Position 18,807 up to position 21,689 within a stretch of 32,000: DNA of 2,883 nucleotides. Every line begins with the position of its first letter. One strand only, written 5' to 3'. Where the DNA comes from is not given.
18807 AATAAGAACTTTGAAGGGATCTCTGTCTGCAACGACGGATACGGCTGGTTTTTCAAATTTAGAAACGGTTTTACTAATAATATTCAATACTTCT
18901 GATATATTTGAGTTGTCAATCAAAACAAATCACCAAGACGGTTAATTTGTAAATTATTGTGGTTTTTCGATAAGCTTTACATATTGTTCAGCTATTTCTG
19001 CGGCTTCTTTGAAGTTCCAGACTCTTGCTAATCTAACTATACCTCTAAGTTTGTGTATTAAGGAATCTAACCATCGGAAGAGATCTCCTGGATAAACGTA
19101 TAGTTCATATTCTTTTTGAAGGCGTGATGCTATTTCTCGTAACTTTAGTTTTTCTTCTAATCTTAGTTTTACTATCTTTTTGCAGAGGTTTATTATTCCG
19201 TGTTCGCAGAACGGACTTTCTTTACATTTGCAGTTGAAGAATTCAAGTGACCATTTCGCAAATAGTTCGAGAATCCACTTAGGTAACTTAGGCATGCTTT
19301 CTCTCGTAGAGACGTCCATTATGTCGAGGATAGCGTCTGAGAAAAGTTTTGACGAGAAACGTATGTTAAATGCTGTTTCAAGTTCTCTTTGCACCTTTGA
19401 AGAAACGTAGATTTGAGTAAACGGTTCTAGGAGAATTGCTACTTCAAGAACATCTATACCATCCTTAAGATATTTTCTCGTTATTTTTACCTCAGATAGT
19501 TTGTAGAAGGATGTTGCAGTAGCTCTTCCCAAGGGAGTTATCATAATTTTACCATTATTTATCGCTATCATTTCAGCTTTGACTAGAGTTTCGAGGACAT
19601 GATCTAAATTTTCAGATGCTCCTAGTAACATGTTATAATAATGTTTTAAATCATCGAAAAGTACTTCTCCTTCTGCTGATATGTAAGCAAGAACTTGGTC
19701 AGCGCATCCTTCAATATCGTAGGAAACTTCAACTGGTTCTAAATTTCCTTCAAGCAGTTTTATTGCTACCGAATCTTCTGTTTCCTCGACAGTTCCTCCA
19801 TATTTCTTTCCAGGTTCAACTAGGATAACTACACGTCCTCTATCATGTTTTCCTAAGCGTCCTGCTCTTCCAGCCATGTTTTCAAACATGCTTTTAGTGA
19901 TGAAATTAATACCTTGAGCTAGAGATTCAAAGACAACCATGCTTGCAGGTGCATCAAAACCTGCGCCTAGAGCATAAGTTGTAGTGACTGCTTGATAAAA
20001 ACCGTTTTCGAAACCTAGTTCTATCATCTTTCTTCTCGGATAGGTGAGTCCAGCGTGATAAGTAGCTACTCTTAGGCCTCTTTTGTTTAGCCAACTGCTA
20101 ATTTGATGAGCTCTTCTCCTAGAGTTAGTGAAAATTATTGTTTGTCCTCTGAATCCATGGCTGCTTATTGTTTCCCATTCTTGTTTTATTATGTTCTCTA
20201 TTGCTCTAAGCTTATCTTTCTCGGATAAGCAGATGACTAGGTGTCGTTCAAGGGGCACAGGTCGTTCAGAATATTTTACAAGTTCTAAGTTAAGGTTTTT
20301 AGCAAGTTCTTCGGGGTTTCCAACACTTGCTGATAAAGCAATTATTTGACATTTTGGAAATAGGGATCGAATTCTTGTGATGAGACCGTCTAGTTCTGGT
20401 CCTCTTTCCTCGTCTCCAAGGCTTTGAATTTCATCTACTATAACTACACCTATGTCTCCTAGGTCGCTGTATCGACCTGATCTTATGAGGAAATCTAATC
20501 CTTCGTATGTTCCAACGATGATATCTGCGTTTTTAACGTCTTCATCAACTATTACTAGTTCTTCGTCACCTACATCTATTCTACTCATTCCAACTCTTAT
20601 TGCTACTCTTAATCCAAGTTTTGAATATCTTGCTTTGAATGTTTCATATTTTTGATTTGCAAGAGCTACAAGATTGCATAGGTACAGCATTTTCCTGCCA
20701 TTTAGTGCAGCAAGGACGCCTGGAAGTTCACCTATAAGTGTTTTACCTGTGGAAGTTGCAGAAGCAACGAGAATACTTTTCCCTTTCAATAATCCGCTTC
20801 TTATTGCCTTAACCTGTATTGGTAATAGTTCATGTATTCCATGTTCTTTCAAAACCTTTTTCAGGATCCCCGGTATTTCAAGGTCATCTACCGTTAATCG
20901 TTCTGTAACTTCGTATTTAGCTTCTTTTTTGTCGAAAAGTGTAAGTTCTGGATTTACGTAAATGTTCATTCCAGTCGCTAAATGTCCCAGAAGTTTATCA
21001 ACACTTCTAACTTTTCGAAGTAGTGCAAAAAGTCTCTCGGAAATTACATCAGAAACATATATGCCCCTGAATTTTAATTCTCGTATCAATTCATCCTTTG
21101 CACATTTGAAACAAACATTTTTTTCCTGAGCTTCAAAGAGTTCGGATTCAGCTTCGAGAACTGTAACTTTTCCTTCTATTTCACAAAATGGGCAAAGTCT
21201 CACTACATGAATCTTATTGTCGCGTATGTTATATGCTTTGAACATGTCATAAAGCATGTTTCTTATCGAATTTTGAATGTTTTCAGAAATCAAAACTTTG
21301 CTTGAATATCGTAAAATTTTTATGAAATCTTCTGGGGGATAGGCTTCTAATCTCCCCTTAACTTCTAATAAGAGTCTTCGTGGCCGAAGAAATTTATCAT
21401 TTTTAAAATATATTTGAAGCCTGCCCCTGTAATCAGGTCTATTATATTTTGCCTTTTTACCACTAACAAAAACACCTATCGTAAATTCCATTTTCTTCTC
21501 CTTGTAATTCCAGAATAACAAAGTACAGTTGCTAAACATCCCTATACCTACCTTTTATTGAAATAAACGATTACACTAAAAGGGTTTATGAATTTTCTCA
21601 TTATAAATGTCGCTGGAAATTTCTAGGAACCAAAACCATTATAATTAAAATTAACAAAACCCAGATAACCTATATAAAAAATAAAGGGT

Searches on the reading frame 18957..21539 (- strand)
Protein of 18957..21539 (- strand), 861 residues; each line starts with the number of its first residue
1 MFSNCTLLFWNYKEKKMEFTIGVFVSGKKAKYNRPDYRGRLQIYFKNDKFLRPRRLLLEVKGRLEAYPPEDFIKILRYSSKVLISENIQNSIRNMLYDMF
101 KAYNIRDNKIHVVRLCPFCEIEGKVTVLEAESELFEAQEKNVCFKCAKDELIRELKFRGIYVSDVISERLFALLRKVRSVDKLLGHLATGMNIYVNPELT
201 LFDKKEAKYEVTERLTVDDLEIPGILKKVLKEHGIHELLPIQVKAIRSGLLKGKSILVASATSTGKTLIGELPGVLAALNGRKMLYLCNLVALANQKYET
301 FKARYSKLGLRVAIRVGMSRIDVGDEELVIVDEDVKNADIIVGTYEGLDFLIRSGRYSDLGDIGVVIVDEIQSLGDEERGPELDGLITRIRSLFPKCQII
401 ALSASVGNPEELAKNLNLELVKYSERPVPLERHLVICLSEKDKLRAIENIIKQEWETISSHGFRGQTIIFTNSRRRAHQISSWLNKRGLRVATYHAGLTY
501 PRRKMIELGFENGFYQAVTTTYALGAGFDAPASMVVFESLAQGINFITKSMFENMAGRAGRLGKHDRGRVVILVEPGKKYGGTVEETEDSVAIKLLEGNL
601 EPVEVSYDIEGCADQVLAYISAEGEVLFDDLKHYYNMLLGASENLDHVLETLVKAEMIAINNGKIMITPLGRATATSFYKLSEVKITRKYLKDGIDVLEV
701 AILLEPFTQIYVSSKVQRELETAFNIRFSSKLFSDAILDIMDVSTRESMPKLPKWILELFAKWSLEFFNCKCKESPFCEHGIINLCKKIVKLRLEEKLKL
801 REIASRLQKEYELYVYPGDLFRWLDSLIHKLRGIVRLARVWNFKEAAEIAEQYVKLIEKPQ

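Call 86: find_homologous_proteins(query=window:18957-21539:-, max_evalue=1e-50)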
Query window:18957-21539:- (861 aa): 2688 proteins with E <= 1e-50 among 8000 candidates; the best 120 are listed. Only proteins of 473 to 1507 residues were searched: fused or split forms outside these lengths cannot appear, so this answer is no evidence that the protein stands alone or is whole; find_related_loci, which searches DNA, has no such limit.
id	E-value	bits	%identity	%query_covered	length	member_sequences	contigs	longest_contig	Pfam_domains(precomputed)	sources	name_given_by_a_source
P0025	0.0e+0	1831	95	100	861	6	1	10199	PF00270.36,PF19131.6,PF00271.38,PF04851.22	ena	-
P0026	0.0e+0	1684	87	100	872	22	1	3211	PF00270.36,PF19131.6,PF00271.38,PF04851.22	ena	-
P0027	0.0e+0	1611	84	100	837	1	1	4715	PF00270.36,PF19131.6,PF00271.38,PF04851.22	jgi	-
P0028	0.0e+0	1175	61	99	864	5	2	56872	PF00270.36,PF19131.6,PF00271.38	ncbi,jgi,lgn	-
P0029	4.0e-250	850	47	99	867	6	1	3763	PF00270.36,PF19131.6,PF00271.38,PF04851.22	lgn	-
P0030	1.1e-248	846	48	99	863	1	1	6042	PF00270.36,PF19131.6,PF00271.38,PF04851.22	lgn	-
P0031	2.0e-247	842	47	100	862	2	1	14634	PF00270.36,PF19131.6,PF00271.38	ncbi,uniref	ncbi:MAG: DUF5814 domain-containing protein [Candidatus Jordarchaeum sp.]|uniref:DUF5814 domain-cont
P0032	1.5e-246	839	47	99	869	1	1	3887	PF00270.36,PF19131.6,PF00271.38,PF22527.3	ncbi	-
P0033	2.8e-246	838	47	97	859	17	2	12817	PF00270.36,PF19131.6,PF00271.38,PF22527.3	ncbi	ncbi:MAG: DUF5814 domain-containing protein [Candidatus Jordarchaeaceae archaeon]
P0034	1.3e-243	829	46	99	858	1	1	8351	PF00270.36,PF19131.6,PF00271.38,PF22527.3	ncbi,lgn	-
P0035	2.5e-242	825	46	98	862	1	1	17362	PF00270.36,PF19131.6,PF00271.38,PF22527.3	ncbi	ncbi:MAG: DUF5814 domain-containing protein [Candidatus Lokiarchaeia archaeon]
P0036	4.9e-240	817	48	94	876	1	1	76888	PF00270.36,PF19131.6,PF00271.38,PF22527.3,PF04851.22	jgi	jgi:helicase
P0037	1.7e-237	809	46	97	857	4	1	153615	PF00270.36,PF00176.30,PF19131.6,PF00271.38,PF04851.22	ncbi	ncbi:MAG: DUF5814 domain-containing protein [Candidatus Odinarchaeia archaeon]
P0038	3.7e-237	808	47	97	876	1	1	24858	PF00270.36,PF19131.6,PF00271.38,PF22527.3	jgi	jgi:helicase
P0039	1.2e-236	806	47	95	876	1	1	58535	PF00270.36,PF19131.6,PF00271.38,PF22527.3,PF04851.22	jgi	jgi:helicase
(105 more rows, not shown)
